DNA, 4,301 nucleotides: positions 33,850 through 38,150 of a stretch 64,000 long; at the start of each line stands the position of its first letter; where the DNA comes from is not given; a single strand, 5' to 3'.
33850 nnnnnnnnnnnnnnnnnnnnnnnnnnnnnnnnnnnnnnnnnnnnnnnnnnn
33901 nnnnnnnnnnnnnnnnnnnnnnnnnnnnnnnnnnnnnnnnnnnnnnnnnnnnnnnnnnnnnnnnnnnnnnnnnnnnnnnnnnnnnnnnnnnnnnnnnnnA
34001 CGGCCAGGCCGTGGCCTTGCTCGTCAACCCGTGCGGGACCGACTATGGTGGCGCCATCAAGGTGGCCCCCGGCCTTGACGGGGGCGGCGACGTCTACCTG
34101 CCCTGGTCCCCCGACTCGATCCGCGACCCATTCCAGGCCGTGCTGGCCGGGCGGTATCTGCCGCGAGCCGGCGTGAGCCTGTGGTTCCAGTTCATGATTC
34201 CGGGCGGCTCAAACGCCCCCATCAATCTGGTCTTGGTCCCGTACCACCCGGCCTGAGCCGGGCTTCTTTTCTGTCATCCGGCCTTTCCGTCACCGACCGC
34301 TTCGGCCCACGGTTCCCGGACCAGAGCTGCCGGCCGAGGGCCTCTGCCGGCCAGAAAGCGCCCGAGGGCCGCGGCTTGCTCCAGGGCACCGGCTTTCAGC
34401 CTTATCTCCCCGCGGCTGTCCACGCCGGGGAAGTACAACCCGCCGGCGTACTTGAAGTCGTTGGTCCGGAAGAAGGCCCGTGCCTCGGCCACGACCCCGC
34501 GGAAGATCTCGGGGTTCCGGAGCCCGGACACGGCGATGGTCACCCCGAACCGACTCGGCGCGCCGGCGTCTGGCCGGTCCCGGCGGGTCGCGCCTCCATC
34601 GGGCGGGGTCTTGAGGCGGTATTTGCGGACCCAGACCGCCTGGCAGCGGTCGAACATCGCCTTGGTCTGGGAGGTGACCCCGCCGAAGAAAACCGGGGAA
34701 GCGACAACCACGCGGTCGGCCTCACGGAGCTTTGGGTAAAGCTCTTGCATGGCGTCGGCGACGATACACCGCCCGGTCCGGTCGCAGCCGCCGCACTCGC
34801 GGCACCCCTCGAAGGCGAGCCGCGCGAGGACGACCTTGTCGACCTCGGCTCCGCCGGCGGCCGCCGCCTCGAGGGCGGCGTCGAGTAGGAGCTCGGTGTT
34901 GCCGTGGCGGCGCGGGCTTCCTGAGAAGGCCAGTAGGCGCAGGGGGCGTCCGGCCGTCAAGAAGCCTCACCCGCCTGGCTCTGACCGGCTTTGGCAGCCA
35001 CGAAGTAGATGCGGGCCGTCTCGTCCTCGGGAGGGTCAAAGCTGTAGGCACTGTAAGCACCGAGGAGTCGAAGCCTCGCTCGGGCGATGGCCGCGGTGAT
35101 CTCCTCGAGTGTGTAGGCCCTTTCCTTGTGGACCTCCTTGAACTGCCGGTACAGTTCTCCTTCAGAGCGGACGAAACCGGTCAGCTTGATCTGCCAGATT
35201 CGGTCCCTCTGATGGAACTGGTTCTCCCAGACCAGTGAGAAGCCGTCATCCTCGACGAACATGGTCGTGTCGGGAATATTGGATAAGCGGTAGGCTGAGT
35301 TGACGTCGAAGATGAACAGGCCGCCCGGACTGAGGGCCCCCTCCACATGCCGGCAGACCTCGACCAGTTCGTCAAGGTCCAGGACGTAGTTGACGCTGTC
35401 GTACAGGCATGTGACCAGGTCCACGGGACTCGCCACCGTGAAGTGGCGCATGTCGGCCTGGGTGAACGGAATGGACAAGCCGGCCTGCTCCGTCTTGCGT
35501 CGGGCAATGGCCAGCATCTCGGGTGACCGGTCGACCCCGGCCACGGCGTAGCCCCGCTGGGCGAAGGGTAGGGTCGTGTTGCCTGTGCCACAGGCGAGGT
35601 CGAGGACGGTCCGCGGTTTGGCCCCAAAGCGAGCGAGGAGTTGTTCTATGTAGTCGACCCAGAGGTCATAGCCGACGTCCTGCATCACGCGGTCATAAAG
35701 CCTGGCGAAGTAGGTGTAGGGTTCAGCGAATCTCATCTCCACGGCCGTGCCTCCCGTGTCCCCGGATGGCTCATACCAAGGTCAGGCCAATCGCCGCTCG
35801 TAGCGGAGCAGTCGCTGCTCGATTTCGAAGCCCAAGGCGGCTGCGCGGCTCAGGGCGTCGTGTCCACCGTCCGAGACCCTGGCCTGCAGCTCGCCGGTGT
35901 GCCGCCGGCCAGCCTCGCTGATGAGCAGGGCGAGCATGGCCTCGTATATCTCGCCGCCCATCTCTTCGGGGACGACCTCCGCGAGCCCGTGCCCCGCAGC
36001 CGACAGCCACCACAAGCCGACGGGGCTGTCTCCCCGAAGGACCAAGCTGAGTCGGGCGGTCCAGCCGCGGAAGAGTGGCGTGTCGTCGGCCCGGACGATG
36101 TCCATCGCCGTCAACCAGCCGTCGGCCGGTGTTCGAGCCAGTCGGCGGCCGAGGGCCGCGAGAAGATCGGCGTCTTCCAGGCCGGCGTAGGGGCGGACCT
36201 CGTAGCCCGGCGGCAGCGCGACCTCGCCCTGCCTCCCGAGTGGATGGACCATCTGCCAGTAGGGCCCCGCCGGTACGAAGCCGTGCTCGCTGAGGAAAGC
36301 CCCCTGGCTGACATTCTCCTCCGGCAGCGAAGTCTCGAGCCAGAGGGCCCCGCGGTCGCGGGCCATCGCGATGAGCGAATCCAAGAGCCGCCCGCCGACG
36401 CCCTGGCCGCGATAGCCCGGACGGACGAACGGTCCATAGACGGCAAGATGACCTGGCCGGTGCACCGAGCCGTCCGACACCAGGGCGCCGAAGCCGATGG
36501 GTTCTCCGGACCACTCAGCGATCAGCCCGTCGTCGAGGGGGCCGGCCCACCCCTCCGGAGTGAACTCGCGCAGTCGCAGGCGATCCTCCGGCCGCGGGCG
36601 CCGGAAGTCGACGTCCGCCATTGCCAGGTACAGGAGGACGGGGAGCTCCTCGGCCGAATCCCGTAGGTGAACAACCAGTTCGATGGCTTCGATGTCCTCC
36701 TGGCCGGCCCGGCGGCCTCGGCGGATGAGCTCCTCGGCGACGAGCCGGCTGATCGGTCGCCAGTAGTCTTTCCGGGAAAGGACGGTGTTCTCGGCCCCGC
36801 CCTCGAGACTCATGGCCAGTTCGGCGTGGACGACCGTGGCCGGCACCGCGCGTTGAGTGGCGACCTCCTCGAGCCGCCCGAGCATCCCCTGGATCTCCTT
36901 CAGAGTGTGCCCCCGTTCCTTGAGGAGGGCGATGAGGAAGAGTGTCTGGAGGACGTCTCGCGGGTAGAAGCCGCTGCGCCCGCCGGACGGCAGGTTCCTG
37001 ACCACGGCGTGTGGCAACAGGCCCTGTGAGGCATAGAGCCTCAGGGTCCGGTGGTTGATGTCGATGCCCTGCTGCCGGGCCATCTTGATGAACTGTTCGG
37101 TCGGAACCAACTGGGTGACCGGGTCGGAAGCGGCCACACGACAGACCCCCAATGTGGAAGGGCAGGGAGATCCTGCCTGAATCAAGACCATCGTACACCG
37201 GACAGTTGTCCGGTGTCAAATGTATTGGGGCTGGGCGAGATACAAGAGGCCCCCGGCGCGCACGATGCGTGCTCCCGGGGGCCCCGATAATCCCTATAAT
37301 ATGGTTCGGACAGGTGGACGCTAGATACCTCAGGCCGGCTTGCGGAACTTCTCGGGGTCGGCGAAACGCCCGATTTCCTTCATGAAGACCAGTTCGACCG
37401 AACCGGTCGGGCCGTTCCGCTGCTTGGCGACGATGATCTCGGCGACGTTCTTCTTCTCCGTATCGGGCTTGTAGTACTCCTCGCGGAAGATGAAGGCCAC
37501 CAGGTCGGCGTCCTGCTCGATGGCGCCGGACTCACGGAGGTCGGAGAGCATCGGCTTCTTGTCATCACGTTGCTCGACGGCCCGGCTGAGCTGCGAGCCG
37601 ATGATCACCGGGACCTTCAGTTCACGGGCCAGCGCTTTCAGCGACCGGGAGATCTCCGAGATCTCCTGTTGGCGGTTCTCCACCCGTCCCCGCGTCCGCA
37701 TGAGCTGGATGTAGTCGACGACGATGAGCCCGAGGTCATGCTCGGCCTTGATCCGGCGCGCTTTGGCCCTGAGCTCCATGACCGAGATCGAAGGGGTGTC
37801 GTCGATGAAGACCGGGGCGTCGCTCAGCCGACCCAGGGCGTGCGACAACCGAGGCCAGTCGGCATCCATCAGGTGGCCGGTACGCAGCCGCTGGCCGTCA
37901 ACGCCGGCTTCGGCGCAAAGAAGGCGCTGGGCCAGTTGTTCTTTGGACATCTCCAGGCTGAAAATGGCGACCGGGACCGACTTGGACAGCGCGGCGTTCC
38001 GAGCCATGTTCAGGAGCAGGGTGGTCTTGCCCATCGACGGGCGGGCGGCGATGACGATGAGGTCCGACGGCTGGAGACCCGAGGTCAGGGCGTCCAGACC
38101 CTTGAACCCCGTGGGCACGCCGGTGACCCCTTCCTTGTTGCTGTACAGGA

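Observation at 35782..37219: MerR-HTH/GNAT fusion with a textbook MerR operator in its own promoter spacer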

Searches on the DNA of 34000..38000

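Call 52: search_rna_families(source=window, start=34000, end=38000, threshold=evalue, max_evalue=1)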
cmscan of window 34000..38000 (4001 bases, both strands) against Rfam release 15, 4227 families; matches with E-value up to 1: 2.
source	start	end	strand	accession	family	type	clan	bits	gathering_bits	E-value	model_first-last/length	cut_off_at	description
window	34071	34121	-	RF03101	RAGATH-31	Gene; sRNA;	-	26.4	71.8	0.051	1-54/54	no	RAGATH-31 RNA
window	35272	35335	+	RF01134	sR30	Gene; snRNA; snoRNA; CD-box;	-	18.6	38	0.18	1-57/57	no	Small nucleolar RNA sR30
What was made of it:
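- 37138..37183 (-): Inferred 5' UTR of about 46 nt. The transcription start near 37183 is inferred from the -10 position and was not measured. The region contains the Shine-Dalgarno-like GGGGGT at 37150-37145. No Rfam match (call 52).
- There is no Rfam match (call 52).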

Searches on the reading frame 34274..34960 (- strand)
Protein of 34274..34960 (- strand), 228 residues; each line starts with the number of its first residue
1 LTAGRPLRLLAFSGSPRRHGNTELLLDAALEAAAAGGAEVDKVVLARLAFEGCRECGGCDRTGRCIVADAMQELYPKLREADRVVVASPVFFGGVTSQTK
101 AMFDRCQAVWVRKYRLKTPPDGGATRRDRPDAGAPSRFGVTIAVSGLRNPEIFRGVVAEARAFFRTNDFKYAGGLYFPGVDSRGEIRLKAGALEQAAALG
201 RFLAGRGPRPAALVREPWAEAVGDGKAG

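Call 3: search_protein_families(library=pfam, proteins=[window:34274-34960:-], max_evalue=0.01)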
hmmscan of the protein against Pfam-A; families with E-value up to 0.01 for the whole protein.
window:34274-34960:- (228 aa): 2 families
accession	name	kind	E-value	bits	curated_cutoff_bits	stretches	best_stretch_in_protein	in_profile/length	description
PF03358.20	FMN_red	-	2.8e-21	76.1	24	1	8-113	2-107/152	NADPH-dependent FMN reductase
PF02525.22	Flavodoxin_2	-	2e-07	31.4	27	1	9-118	3-116/198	Flavodoxin-like fold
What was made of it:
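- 34274..34960 (-): Flavoprotein of the FMN_red family with a CxxCxxCx5C motif (iron-sulfur-flavoprotein-like). It overlaps the end of the methyltransferase gene by 4 nt. Pfam FMN_red, E = 2.8e-21 (call 3).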

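Call 34: search_protein_families(library=ncbifam, proteins=[window:34274-34960:-], max_evalue=0.01)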
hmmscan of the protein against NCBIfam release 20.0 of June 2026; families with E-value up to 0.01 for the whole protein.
window:34274-34960:- (228 aa): 4 families
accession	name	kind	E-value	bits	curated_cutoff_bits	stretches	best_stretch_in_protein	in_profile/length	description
TIGR03567.1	FMN_reduc_SsuE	equivalog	0.00011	22.1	164.05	1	9-104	2-89/171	NADPH-dependent FMN reductase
TIGR03566.1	FMN_reduc_MsuE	equivalog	0.00062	19.6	212.5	1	9-108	2-96/174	FMN reductase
NF002999.0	PRK03767.1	equivalog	0.0044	16.8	141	1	76-112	65-101/200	NAD(P)H:quinone oxidoreductase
TIGR01755.1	flav_wrbA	equivalog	0.0083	16.1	132.5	0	75-113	63-101/197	NAD(P)H:quinone oxidoreductase type IV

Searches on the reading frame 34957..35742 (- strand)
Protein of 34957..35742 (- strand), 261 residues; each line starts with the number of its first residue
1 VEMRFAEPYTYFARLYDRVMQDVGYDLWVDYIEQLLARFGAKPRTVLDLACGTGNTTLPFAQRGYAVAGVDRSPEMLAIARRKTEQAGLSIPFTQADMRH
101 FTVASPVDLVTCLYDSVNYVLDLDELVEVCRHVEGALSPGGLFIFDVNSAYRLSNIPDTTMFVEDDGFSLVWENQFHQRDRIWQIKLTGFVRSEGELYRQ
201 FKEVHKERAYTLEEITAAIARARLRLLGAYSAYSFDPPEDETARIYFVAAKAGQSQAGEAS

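Call 3: search_protein_families(library=pfam, proteins=[window:34957-35742:-], max_evalue=0.01)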
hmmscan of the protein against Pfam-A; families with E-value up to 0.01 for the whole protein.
window:34957-35742:- (261 aa): 10 families
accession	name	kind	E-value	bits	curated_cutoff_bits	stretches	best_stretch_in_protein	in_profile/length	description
PF13649.12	Methyltransf_25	-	5.7e-21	75.4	27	1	46-141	1-97/97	Methyltransferase domain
PF08241.18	Methyltransf_11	-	1.2e-15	58.4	21.2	1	47-145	1-95/95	Methyltransferase domain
PF13847.12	Methyltransf_31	-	1.1e-13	51.5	27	1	45-146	6-110/145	Methyltransferase domain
PF08242.18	Methyltransf_12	-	1.1e-11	45.8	30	1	47-143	1-98/98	Methyltransferase domain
PF13489.12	Methyltransf_23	-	1.3e-09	38.4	27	1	29-150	10-121/164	Methyltransferase domain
PF01209.24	Ubie_methyltran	-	2.3e-07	30.9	20.1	1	24-141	31-147/233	ubiE/COQ5 methyltransferase family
PF03848.20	TehB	-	9.7e-05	22.3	20.4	1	42-142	30-129/193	Tellurite resistance protein TehB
PF05175.20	MTS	-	0.00047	20.3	23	1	36-110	24-102/170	Methyltransferase small domain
PF09445.16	Methyltransf_15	-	0.0037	17.3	22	1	44-88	2-46/165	RNA cap guanine-N2 methyltransferase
PF05401.17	NodS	-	0.0043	17.4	24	0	38-146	39-145/201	Nodulation protein S (NodS)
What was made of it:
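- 34957..35742 (-): Class I SAM-dependent methyltransferase, 39 nt downstream of the regulator gene; probable second gene of the operon. Pfam Methyltransf_25, E = 5.7e-21 (call 3).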

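Call 34: search_protein_families(library=ncbifam, proteins=[window:34957-35742:-], max_evalue=0.01)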
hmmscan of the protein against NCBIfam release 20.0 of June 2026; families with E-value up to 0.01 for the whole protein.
window:34957-35742:- (261 aa): 45 families (the best 25 are shown)
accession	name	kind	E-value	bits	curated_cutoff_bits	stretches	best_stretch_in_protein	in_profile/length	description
NF041820.1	daptide_MTase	equivalog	4.8e-23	81.9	175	1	13-227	12-225/243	daptide-type RiPP biosynthesis methyltransferase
NF043040.1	corrin_prot_MT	hypoth_equivalog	1.6e-16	60.4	180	1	14-142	13-144/216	corrinoid protein-associated methyltransferase CpaM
NF001244.0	PRK00216.1-5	equivalog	2.2e-11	43.5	216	1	33-118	38-130/236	bifunctional demethylmenaquinone methyltransferase/2-methoxy-6-polyprenyl-1,4-benzoquinol methylase UbiE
TIGR01934.1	MenG_MenH_UbiE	subfamily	2.6e-11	43.3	158.35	1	27-131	26-131/223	ubiquinone/menaquinone biosynthesis methyltransferase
TIGR02021.1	BchM-ChlM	equivalog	1.3e-10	41.1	158.9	1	41-117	53-128/218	magnesium protoporphyrin IX methyltransferase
TIGR01983.1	UbiG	equivalog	2.9e-10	39.8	102.95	1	42-145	49-152/228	bifunctional 2-polyprenyl-6-hydroxyphenol methylase/3-demethylubiquinol 3-O-methyltransferase UbiG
TIGR02072.1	BioC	equivalog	4.1e-10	39.9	184.95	1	34-163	22-150/244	malonyl-ACP O-methyltransferase BioC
NF010703.0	PRK14103.1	equivalog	2.8e-09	36.8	320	1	33-148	19-127/256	trans-aconitate 2-methyltransferase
NF008264.0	PRK11036.1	equivalog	4.5e-09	36.1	366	1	27-142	30-144/261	tRNA uridine 5-oxyacetic acid(34) methyltransferase CmoM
NF002463.0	PRK01683.1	equivalog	1.3e-08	34.8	297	1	34-112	22-99/258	trans-aconitate 2-methyltransferase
NF051855.1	GlySarMtaseBact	equivalog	2e-08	34.2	350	1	36-146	49-159/259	glycine/sarcosine N-methyltransferase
NF045667.1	MTase_DVU1556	equivalog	3.4e-08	33.2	155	1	39-104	18-81/213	DVU_1556 family methyltransferase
NF009639.0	PRK13168.1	equivalog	7.4e-08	31.7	458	1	44-104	302-363/446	23S rRNA (uracil(1939)-C(5))-methyltransferase RlmD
NF045649.1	2X_seleno_MduS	exception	4.1e-07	29.3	380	1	43-151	42-153/338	methyltransferase domain-containing selenoprotein MduS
TIGR00477.1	tehB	equivalog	1.4e-06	27.8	219.5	1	42-142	73-171/238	tellurite resistance methyltransferase TehB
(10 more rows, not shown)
